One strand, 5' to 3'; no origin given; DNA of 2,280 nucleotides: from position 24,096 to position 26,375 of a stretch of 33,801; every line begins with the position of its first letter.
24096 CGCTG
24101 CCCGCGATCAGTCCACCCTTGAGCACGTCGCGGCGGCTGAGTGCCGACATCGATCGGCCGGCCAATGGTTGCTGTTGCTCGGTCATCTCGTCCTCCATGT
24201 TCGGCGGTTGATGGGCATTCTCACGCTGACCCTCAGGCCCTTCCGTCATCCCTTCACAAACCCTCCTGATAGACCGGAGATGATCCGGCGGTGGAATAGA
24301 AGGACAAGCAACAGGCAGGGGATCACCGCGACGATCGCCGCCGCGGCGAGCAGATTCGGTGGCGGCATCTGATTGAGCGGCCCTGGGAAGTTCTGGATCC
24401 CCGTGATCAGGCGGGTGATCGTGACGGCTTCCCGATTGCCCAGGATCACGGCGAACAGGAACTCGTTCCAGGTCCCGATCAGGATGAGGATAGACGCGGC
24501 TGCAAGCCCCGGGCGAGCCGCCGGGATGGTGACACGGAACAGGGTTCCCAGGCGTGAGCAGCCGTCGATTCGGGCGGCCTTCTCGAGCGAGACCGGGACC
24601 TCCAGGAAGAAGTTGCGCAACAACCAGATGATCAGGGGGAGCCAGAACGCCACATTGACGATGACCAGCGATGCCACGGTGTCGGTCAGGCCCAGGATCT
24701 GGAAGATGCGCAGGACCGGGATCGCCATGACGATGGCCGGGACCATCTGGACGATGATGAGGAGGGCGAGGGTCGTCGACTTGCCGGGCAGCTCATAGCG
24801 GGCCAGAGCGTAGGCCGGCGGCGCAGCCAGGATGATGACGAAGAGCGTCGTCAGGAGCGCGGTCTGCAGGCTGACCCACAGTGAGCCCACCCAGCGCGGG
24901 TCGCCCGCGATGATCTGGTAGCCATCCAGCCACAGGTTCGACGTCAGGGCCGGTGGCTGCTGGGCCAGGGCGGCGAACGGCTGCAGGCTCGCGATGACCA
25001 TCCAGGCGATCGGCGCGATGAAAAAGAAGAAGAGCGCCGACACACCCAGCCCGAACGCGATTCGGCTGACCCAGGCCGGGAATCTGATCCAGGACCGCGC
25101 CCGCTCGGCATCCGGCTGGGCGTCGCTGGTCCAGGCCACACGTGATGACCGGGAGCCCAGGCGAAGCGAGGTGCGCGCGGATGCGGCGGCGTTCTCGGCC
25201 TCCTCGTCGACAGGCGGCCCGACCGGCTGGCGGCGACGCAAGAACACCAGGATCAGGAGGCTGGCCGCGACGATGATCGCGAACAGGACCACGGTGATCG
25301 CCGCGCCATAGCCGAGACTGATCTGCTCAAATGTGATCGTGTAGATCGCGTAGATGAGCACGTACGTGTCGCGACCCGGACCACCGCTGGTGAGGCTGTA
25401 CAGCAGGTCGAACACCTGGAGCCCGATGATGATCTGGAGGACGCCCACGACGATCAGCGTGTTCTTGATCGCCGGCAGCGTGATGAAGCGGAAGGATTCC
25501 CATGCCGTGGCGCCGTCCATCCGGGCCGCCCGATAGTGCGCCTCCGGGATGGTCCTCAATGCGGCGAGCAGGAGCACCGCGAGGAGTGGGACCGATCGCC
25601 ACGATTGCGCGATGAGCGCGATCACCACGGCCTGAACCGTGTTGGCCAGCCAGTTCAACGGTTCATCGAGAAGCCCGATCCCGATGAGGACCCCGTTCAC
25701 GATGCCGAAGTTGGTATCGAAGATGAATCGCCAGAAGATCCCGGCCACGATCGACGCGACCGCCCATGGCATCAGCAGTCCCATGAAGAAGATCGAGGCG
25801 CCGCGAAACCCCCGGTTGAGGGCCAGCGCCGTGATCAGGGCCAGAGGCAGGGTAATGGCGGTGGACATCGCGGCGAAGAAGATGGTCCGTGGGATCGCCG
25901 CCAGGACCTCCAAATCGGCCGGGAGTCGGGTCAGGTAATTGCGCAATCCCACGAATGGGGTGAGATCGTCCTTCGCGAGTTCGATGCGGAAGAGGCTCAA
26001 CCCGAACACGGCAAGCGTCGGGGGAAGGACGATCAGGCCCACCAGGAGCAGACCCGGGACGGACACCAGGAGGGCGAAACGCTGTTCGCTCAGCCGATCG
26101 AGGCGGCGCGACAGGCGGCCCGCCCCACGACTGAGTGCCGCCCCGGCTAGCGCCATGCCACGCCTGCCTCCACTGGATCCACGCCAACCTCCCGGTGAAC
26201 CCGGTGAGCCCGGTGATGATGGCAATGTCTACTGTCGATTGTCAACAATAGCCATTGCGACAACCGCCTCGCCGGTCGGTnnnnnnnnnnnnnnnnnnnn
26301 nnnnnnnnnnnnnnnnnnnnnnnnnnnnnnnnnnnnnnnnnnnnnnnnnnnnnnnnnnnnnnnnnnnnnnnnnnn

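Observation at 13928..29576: Six intergenic copies of one 20-bp palindromic operator-like motif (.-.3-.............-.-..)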

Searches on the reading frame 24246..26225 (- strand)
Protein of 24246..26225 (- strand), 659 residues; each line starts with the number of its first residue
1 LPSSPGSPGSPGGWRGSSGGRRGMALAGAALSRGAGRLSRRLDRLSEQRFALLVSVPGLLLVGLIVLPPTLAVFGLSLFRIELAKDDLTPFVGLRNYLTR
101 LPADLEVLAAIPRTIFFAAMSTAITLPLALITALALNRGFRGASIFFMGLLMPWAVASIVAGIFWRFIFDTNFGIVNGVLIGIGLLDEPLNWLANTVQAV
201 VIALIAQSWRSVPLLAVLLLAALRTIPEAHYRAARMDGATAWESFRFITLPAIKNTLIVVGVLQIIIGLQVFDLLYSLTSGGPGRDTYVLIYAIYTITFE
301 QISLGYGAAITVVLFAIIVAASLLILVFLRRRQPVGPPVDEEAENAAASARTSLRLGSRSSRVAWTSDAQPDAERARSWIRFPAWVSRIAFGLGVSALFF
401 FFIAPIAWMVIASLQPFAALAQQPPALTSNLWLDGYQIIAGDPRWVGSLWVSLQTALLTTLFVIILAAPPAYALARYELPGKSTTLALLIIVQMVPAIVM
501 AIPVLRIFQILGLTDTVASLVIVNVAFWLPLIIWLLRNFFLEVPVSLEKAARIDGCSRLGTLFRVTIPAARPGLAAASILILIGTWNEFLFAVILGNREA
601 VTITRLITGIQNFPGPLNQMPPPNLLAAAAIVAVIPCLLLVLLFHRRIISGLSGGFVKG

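Call 6: search_protein_families(library=pfam, proteins=[window:24246-26225:-])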
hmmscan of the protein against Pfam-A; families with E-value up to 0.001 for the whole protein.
window:24246-26225:- (659 aa): 1 family
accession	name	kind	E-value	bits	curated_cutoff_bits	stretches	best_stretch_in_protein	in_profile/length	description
PF00528.27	BPD_transp_1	-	1.3e-29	103.7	26.4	2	486-649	21-179/184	Binding-protein-dependent transport system inner membrane component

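Call 11: search_protein_families(library=ncbifam, proteins=[window:24246-26225:-], max_evalue=0.00001)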
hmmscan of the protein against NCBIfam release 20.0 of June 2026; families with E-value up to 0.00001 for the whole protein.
window:24246-26225:- (659 aa): 23 families
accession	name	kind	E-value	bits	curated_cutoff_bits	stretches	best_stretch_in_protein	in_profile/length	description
NF007852.0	PRK10561.1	equivalog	6.6e-26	91.8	335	1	55-328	18-287/295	sn-glycerol-3-phosphate ABC transporter permease UgpA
NF008231.0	PRK10998.1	equivalog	8.1e-26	91.3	261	1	448-659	84-296/296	maltose ABC transporter permease MalG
NF040931.1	ABC_arch_GlcT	equivalog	1.9e-20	73.7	360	1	56-321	3-265/278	glucose ABC transporter permease GlcT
TIGR03262.1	PhnU2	equivalog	2.7e-20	72.5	593.25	2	62-332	14-259/546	putative 2-aminoethylphosphonate ABC transporter permease subunit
NF040932.1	ABC_arch_GlcU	equivalog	3.9e-20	72.6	340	1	395-652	9-264/272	glucose ABC transporter permease GlcU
NF008232.0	PRK10999.1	equivalog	1e-19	70.7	392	1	113-327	289-513/520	maltose ABC transporter permease MalF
TIGR01581.1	Mo_ABC_porter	hypoth_equivalog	1.5e-19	70.4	210.3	1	445-595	19-181/225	ABC transporter permease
TIGR02141.1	modB_ABC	equivalog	1.4e-17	64.1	182.6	2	450-597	1-160/208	molybdate ABC transporter permease subunit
NF008210.0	PRK10973.1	equivalog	3.5e-17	63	297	1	430-652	60-276/281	sn-glycerol-3-phosphate ABC transporter permease UgpE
NF007044.0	PRK09497.1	equivalog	3.2e-15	56.3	348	2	63-331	20-274/285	spermidine/putrescine ABC transporter permease PotB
NF007047.0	PRK09500.1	equivalog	3.5e-15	56.3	326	1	396-580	12-191/257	spermidine/putrescine ABC transporter permease PotC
NF040839.1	tungstate_WtpB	equivalog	6.9e-15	55.4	340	1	441-594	38-202/251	tungstate ABC transporter permease WtpB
NF011624.0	PRK15050.1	equivalog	1e-14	54.3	247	2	516-644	160-279/297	2-aminoethylphosphonate ABC transporter permease subunit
NF006954.0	PRK09433.1-5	equivalog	2.8e-13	49.4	821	1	116-326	53-252/530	thiamine/thiamine pyrophosphate ABC transporter permease ThiP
NF007963.0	PRK10683.1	equivalog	4.9e-13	49.2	489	1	411-646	60-307/317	putrescine ABC transporter permease PotH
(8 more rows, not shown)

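Call 13: find_homologous_proteins(query=window:24246-26225:-, max_evalue=1e-30)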
Query window:24246-26225:- (659 aa): 241 proteins with E <= 1e-30 among 8000 candidates; the best 120 are listed.
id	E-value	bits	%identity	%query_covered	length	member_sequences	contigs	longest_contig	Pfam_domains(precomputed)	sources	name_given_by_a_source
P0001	0.0e+0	1338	100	97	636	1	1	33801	PF00528.28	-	-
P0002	0.0e+0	1178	87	97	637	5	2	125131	PF00528.28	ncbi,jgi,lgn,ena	-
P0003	0.0e+0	1172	87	97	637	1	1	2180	PF00528.28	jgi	jgi:ABC-type sugar transport system permease subunit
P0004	0.0e+0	1167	87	97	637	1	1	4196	PF00528.28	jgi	jgi:ABC-type sugar transport system permease subunit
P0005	0.0e+0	1157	87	97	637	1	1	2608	PF00528.28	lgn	-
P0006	0.0e+0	1154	86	97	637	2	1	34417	PF00528.28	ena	-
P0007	0.0e+0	1154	87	97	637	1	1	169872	PF00528.28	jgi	jgi:ABC-type sugar transport system permease subunit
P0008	0.0e+0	1150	86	97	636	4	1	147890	PF00528.28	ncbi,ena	-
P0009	0.0e+0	1149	86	97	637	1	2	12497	PF00528.28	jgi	jgi:ABC-type sugar transport system permease subunit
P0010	0.0e+0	1142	85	97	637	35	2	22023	PF00528.28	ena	-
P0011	0.0e+0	1135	85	97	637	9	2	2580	PF00528.28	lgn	-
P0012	0.0e+0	1134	84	97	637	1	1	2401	PF00528.28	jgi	-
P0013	0.0e+0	1133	84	97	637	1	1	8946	PF00528.28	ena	-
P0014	0.0e+0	1130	83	97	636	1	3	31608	PF00528.28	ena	-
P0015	0.0e+0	1130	83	97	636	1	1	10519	PF00528.28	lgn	-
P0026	0.0e+0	1111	83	97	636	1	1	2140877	PF00528.28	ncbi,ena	-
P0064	7.9e-291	984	73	97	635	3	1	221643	PF00528.28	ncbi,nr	ncbi:MAG TPA: ABC transporter permease subunit [Candidatus Limnocylindrales bacterium]|nr:ABC transp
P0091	1.2e-263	895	68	95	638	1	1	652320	PF00528.28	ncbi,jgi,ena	jgi:ABC-type sugar transport system permease subunit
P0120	6.2e-244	830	62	97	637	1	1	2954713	PF00528.28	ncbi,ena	-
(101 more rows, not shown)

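Call 14: find_encoding_contigs(protein=P0026, flank=10000, max_places=2)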
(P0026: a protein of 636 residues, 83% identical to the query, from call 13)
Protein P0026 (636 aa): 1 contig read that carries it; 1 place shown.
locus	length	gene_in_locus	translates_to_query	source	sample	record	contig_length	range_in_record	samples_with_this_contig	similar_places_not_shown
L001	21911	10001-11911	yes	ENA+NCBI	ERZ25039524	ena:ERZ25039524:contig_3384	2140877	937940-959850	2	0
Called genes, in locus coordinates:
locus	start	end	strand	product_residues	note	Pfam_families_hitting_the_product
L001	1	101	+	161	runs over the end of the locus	PF00376:MerR, PF13411:MerR_1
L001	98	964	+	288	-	PF19420:DDAH_eukar, PF02274:ADI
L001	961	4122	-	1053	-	PF00873:ACR_tran, PF03176:MMPL (faint), PF02355:SecD_SecF_C (faint)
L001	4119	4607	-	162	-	PF01047:MarR, PF12802:MarR_2, PF13463:HTH_27 (weak)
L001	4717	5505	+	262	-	PF01243:PNPOx_N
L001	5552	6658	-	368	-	PF00005:ABC_tran, PF03459:TOBE (faint)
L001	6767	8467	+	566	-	PF13517:FG-GAP_3 (weak), PF01839:FG-GAP (faint), PF13517:FG-GAP_3, PF07593:UnbV_ASPIC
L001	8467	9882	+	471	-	PF17897:VCPO_N (faint), PF01569:PAP2, PF22778:VCPO_2nd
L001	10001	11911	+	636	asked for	PF00528:BPD_transp_1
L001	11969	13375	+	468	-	-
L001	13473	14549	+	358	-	PF01717:Meth_synt_2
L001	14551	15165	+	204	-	-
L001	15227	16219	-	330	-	PF00389:2-Hacid_dh, PF02826:2-Hacid_dh_C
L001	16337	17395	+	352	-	PF01408:GFO_IDH_MocA, PF22725:GFO_IDH_MocA_C3, PF02894:GFO_IDH_MocA_C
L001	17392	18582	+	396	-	PF02746:MR_MLE_N, PF13378:MR_MLE_C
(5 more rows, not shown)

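Call 15: find_encoding_contigs(protein=P0002, flank=10000, max_places=2)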
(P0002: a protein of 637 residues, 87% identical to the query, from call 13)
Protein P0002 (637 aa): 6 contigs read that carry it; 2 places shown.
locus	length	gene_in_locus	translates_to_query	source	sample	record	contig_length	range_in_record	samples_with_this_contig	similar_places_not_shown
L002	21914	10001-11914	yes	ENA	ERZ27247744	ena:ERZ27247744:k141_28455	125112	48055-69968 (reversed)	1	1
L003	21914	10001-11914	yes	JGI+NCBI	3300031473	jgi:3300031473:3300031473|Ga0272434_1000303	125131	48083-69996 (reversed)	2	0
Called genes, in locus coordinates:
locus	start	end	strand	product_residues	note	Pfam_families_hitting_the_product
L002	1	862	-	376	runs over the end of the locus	PF00291:PALP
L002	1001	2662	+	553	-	PF01019:G_glu_transpept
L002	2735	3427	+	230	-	PF00392:GntR, PF07729:FCD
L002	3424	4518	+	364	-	PF02746:MR_MLE_N (weak), PF13378:MR_MLE_C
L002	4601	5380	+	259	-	PF01243:PNPOx_N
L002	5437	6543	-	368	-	PF00005:ABC_tran, PF03459:TOBE (faint), PF08402:TOBE_2 (faint)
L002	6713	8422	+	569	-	PF01839:FG-GAP (faint), PF13517:FG-GAP_3, PF07593:UnbV_ASPIC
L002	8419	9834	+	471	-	PF01569:PAP2 (weak), PF22778:VCPO_2nd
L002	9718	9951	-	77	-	-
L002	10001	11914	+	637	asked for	PF00528:BPD_transp_1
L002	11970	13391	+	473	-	-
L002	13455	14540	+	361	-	PF01717:Meth_synt_2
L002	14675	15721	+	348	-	PF01408:GFO_IDH_MocA, PF22725:GFO_IDH_MocA_C3, PF02894:GFO_IDH_MocA_C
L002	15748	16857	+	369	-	PF00005:ABC_tran, PF08402:TOBE_2, PF03459:TOBE (weak)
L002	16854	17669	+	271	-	PF23441:SDR (weak), PF00106:adh_short, PF08659:KR, PF13561:adh_short_C2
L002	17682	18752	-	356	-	PF01408:GFO_IDH_MocA, PF02894:GFO_IDH_MocA_C, PF22725:GFO_IDH_MocA_C3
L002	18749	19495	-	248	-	PF02585:PIG-L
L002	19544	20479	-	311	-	PF00701:DHDPS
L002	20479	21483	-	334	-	PF00389:2-Hacid_dh, PF02826:2-Hacid_dh_C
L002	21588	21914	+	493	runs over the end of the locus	PF00171:Aldedh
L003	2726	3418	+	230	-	PF00392:GntR, PF07729:FCD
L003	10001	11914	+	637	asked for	PF00528:BPD_transp_1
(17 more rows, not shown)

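Call 16: find_encoding_contigs(protein=P0064, flank=10000, max_places=2)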
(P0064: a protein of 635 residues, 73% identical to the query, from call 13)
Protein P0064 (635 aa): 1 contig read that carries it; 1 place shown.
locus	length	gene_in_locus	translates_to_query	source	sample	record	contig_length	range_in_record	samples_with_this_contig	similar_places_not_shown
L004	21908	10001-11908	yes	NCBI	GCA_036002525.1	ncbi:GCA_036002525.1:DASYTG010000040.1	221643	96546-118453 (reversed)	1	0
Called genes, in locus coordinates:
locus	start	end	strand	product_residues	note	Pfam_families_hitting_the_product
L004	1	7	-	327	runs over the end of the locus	PF00389:2-Hacid_dh, PF02826:2-Hacid_dh_C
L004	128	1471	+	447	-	PF00202:Aminotran_3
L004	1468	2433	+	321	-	PF00389:2-Hacid_dh, PF02826:2-Hacid_dh_C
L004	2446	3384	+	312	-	PF00701:DHDPS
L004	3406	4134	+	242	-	PF02585:PIG-L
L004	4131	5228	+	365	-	PF01408:GFO_IDH_MocA, PF02894:GFO_IDH_MocA_C, PF22725:GFO_IDH_MocA_C3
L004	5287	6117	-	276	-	PF13480:Acetyltransf_6, PF00583:Acetyltransf_1, PF13527:Acetyltransf_9 (weak), PF13508:Acetyltransf_7, PF13673:Acetyltransf_10 (weak)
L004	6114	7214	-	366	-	PF02746:MR_MLE_N, PF13378:MR_MLE_C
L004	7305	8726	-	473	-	PF22778:VCPO_2nd (weak), PF01569:PAP2, PF22778:VCPO_2nd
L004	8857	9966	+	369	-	PF00005:ABC_tran, PF08402:TOBE_2 (weak)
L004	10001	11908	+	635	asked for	PF00528:BPD_transp_1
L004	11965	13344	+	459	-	PF01547:SBP_bac_1, PF13416:SBP_bac_8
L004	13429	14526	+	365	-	PF01717:Meth_synt_2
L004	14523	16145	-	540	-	PF13517:FG-GAP_3, PF07593:UnbV_ASPIC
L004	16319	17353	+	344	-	PF01070:FMN_dh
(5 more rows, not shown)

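Call 21: find_related_loci(query=L002:2735-3424:+, collection=genome_contigs, flank=6000)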
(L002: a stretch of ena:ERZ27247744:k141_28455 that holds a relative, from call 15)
Query L002:2735-3424:+ (230 aa) in genome_contigs; peptide patterns used: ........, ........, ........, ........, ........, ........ (x = any residue, [..] = any of these).
353 stretches matched a pattern; 44 encode a relative of the query (tblastn E <= 1e-3); 44 distinct loci.
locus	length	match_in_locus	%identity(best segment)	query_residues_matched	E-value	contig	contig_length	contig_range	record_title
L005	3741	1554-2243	100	1-230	4e-152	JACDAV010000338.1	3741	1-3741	MAG: Chloroflexota bacterium isolate MGR_bin265 SD2897-2912_k127_1212653, whole genome shotgun sequence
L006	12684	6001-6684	80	1-228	4e-115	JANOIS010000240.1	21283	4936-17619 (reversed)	MAG: Chloroflexota bacterium isolate SOY_63_metabat_166 SOY_63_k141_4106877, whole genome shotgun sequence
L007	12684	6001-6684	79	1-228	1e-114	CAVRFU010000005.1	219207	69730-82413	MAG: uncultured Chloroflexia bacterium isolate MFD00392.bin.2.99 genome assembly, contig: contig_20914, whole genome sho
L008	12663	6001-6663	84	1-221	6e-113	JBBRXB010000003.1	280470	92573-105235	MAG: Candidatus Limnocylindrales bacterium isolate La4_metabat2.136 La4_metabat2.136_K_2140756_L_280470_cov_24.1077, who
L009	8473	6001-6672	77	6-229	1e-101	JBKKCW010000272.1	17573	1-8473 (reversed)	MAG: Candidatus Limnocylindrales bacterium isolate swi_bin.62 k127_1879641, whole genome shotgun sequence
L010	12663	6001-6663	73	5-225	1e-101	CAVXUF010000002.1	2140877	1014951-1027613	MAG: uncultured Chloroflexia bacterium isolate MFD04651.bin.2.42 genome assembly, contig: contig_3384, whole genome shot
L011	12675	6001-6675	71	1-225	1e-101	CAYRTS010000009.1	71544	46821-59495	MAG TPA_asm: uncultured Anaerolineaceae bacterium isolate binchicken_co186_197 genome assembly, contig: NODE_275_length_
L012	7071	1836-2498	73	5-225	4e-101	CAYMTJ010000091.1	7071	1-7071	MAG TPA_asm: uncultured Anaerolineaceae bacterium isolate SRP150892_co2_486 genome assembly, contig: NODE_16958_length_7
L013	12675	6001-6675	76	6-229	1e-100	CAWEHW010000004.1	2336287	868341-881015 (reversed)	MAG: uncultured Chloroflexia bacterium isolate MFD04212.bin.1.72 genome assembly, contig: contig_699, whole genome shotg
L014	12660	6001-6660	75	6-225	4e-96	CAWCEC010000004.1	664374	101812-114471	MAG: uncultured Chloroflexia bacterium isolate MFD09267.bin.2.231 genome assembly, contig: contig_28352, whole genome sh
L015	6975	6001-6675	70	1-225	8e-94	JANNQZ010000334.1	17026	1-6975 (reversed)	MAG: Chloroflexota bacterium isolate SOY_31_metabat_391_sub SOY_31_k141_3644513, whole genome shotgun sequence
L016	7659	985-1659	70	1-225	2e-93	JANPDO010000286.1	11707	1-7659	MAG: Chloroflexota bacterium isolate VAR_78_metabat_359 VAR_78_k141_1771214, whole genome shotgun sequence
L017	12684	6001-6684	79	1-228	2e-113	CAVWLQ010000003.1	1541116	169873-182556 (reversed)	MAG: uncultured Chloroflexia bacterium isolate MFD09368.bin.2.48 genome assembly, contig: contig_1402, whole genome shot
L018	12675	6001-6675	67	1-225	1e-86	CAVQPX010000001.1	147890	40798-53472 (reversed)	MAG: uncultured Chloroflexia bacterium isolate MFD09964.bin.2.86 genome assembly, contig: contig_15387, whole genome sho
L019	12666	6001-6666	65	5-228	3e-85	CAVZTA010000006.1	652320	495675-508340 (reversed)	MAG: uncultured Chloroflexia bacterium isolate MFD00392.bin.2.297 genome assembly, contig: contig_250, whole genome shot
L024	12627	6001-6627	52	6-218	7e-59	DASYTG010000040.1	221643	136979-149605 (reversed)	MAG TPA_asm: Candidatus Limnocylindrales bacterium isolate SMAG_U4561 k141_369177, whole genome shotgun sequence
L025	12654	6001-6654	47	4-225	1e-52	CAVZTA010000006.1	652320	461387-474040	MAG: uncultured Chloroflexia bacterium isolate MFD00392.bin.2.297 genome assembly, contig: contig_250, whole genome shot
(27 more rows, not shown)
